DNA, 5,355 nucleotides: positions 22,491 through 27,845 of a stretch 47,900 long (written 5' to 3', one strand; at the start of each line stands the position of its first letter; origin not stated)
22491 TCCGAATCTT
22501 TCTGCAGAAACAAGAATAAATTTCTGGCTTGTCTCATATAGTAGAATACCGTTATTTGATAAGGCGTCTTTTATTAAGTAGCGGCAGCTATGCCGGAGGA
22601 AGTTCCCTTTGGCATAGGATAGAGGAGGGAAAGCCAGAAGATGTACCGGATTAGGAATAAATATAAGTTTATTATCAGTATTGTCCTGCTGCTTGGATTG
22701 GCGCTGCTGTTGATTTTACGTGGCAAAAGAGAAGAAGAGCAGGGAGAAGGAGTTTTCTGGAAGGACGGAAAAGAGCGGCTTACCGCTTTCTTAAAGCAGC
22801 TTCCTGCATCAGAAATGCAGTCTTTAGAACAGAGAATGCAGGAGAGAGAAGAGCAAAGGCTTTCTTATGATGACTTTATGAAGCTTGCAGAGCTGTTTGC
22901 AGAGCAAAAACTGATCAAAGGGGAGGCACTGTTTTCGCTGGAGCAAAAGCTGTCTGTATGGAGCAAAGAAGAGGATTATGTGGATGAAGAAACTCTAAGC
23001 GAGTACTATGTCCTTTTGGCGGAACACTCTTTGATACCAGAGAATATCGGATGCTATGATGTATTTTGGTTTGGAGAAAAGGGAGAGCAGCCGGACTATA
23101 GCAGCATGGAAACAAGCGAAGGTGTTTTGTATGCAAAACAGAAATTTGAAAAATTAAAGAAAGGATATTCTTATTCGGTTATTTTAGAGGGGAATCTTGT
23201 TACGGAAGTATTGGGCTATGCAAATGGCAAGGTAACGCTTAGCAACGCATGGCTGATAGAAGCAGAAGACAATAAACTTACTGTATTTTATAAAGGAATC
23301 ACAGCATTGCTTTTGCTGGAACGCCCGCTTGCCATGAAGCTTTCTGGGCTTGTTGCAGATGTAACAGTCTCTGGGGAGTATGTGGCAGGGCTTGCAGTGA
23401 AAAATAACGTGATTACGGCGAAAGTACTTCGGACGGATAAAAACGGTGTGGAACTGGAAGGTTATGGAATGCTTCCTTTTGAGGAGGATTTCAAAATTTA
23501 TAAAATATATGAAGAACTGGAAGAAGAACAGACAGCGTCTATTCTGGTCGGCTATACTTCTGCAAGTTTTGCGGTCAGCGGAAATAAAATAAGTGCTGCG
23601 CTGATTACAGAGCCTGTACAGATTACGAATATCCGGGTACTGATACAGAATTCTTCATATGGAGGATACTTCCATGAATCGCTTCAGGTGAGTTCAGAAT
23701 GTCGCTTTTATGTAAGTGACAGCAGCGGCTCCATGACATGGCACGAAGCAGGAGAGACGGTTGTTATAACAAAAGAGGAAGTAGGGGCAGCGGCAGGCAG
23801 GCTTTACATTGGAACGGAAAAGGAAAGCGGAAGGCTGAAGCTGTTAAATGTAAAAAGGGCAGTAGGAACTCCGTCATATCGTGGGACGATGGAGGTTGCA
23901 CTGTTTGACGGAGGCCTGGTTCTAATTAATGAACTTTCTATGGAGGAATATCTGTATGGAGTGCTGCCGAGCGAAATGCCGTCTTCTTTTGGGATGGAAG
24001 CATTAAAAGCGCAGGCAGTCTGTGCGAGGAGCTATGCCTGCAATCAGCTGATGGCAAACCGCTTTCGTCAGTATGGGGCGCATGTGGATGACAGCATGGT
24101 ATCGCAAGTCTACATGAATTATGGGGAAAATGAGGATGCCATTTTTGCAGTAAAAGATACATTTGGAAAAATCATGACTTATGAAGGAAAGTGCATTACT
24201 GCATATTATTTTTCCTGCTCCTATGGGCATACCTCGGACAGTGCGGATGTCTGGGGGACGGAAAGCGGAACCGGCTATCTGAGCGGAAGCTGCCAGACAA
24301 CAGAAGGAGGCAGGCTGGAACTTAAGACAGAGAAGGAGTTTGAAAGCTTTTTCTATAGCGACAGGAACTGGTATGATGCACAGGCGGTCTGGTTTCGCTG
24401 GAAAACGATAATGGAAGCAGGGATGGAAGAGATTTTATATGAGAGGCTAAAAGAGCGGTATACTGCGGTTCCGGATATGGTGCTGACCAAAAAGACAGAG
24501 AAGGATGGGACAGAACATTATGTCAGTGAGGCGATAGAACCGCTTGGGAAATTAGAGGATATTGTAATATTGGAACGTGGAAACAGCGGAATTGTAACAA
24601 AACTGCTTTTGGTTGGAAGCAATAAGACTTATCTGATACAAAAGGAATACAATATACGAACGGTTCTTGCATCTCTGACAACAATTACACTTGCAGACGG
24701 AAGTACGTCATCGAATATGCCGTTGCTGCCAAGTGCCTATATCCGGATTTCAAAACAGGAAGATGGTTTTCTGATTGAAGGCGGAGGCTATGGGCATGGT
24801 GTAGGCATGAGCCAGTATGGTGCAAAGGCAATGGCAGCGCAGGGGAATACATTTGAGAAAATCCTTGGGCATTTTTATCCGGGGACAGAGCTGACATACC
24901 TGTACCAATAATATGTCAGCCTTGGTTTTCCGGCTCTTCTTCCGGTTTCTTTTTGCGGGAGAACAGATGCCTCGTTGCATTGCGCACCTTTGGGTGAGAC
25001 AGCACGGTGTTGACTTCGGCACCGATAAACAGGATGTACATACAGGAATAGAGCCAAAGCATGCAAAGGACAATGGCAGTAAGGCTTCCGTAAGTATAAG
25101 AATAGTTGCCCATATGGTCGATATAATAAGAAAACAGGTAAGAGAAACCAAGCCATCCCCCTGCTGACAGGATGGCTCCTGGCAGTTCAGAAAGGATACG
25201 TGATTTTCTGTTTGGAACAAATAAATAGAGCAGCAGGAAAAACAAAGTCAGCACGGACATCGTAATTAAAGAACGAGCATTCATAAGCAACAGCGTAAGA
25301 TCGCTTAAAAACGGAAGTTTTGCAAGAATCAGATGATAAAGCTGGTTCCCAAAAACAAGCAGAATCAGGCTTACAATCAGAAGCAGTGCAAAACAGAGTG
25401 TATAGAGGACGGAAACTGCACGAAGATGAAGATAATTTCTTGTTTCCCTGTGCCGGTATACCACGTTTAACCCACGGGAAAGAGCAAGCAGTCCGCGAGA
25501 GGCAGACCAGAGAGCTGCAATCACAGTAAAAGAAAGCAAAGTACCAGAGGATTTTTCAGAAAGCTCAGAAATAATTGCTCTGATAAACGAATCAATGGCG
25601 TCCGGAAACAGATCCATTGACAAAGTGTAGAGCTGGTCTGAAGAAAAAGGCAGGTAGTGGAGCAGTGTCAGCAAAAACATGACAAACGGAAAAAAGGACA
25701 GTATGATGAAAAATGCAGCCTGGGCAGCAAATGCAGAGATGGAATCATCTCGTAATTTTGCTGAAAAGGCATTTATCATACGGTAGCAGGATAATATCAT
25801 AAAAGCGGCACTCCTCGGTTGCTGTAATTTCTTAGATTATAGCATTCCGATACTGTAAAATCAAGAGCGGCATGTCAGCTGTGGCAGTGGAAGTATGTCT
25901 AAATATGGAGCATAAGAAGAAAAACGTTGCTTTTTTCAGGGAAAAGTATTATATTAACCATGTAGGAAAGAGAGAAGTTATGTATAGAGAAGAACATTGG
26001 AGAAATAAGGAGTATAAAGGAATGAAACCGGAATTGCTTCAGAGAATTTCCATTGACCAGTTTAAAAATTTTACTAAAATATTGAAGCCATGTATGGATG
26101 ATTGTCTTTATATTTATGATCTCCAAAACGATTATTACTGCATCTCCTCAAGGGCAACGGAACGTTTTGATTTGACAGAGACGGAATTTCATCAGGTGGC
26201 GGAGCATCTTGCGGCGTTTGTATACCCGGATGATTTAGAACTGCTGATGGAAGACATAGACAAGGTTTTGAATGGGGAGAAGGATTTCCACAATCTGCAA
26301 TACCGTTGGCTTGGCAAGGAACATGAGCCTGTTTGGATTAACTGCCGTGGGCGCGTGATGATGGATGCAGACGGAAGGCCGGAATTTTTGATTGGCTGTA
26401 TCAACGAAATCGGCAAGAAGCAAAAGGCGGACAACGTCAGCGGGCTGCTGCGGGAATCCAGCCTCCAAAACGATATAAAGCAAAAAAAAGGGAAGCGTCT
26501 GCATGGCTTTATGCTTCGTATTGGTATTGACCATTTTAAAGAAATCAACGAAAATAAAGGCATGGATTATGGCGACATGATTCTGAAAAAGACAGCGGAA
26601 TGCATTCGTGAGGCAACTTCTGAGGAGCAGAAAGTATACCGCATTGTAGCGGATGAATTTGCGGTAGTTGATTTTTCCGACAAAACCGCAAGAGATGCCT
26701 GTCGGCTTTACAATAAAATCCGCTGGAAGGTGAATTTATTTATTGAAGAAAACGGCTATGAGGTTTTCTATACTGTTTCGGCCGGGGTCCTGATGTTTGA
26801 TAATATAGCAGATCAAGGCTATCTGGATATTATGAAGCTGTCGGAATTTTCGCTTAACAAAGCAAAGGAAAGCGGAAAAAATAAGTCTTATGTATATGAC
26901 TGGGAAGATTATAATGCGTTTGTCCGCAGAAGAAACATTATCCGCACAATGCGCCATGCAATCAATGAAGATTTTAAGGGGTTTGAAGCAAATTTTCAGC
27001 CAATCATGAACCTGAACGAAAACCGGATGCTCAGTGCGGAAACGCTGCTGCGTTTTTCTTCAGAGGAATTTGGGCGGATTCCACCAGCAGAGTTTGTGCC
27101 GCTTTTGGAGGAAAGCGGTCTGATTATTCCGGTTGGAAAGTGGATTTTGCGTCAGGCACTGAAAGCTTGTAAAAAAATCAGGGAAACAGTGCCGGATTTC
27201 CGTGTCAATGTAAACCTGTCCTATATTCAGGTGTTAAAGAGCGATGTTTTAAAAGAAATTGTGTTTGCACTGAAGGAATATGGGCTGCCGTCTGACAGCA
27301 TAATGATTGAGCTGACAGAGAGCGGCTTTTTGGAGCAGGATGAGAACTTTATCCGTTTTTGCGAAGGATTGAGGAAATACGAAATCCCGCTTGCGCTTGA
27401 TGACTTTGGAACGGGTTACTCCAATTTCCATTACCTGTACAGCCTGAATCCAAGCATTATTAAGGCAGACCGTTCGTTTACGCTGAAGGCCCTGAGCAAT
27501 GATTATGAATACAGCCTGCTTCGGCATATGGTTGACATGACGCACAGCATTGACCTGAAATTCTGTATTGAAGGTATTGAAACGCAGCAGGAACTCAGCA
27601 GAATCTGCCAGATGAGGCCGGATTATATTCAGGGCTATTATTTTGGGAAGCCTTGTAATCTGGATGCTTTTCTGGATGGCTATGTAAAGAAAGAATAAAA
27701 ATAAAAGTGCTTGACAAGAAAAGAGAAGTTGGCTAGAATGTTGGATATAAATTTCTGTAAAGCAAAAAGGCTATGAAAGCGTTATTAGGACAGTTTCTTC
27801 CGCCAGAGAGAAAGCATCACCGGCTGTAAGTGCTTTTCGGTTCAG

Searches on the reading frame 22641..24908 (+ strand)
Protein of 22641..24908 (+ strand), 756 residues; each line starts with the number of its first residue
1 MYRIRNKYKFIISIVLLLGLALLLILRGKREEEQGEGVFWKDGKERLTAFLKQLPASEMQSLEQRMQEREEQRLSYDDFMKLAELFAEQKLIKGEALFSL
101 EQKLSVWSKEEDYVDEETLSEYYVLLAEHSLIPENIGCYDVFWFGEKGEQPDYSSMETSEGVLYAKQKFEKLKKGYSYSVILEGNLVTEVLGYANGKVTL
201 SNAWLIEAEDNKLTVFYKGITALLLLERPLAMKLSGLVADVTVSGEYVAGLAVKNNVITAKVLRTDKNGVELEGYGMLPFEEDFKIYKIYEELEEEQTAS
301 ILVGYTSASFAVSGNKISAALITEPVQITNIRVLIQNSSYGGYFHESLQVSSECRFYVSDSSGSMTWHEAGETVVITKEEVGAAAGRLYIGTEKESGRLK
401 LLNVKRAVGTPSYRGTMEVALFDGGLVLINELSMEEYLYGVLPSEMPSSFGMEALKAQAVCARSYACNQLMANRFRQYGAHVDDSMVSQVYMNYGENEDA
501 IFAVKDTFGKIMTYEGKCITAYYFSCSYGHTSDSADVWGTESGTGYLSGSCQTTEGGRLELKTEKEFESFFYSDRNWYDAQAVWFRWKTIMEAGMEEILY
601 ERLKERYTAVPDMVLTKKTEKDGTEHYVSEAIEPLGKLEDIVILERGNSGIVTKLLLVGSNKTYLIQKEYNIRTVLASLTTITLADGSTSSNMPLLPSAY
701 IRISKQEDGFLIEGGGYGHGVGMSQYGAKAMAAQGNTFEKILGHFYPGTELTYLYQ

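Call 16: search_protein_families(library=pfam, proteins=[window:22641-24908:+], max_evalue=0.001)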
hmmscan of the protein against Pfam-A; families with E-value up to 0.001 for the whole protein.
window:22641-24908:+ (756 aa): 1 family
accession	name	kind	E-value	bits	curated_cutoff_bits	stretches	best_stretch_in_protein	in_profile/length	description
PF08486.15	SpoIID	-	3.4e-26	92.1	23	1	424-514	3-97/97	Stage II sporulation protein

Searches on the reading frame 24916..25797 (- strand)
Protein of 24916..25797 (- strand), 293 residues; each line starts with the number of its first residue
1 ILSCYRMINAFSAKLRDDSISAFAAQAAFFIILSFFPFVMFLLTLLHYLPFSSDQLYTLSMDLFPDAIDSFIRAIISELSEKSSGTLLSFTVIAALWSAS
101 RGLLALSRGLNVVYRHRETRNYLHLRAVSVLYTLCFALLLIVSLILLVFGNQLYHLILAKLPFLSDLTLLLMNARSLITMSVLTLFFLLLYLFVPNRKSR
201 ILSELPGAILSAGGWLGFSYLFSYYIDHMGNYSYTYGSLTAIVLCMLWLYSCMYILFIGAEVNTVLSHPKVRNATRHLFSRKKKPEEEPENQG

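Call 16: search_protein_families(library=pfam, proteins=[window:24916-25797:-], max_evalue=0.001)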
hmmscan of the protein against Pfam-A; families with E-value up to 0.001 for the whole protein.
window:24916-25797:- (293 aa): 1 family
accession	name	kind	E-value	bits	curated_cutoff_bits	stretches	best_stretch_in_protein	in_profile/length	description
PF03631.20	Virul_fac_BrkB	-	2.4e-60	204.8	33.7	1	17-268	2-257/259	Virulence factor BrkB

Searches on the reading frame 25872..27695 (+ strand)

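Call 16: search_protein_families(library=pfam, proteins=[window:25872-27695:+], max_evalue=0.001)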
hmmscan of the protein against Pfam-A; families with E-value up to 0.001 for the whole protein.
window:25872-27695:+ (608 aa): 3 families
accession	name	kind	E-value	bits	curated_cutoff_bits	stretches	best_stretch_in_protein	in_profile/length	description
PF00563.25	EAL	-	9.1e-58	195.8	31.3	1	362-594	6-236/236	EAL domain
PF00990.26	GGDEF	-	8.3e-18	65.1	23.8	1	195-338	16-161/161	Diguanylate cyclase, GGDEF domain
PF08447.18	PAS_3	-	3.7e-13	50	25.6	1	92-176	5-88/89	PAS fold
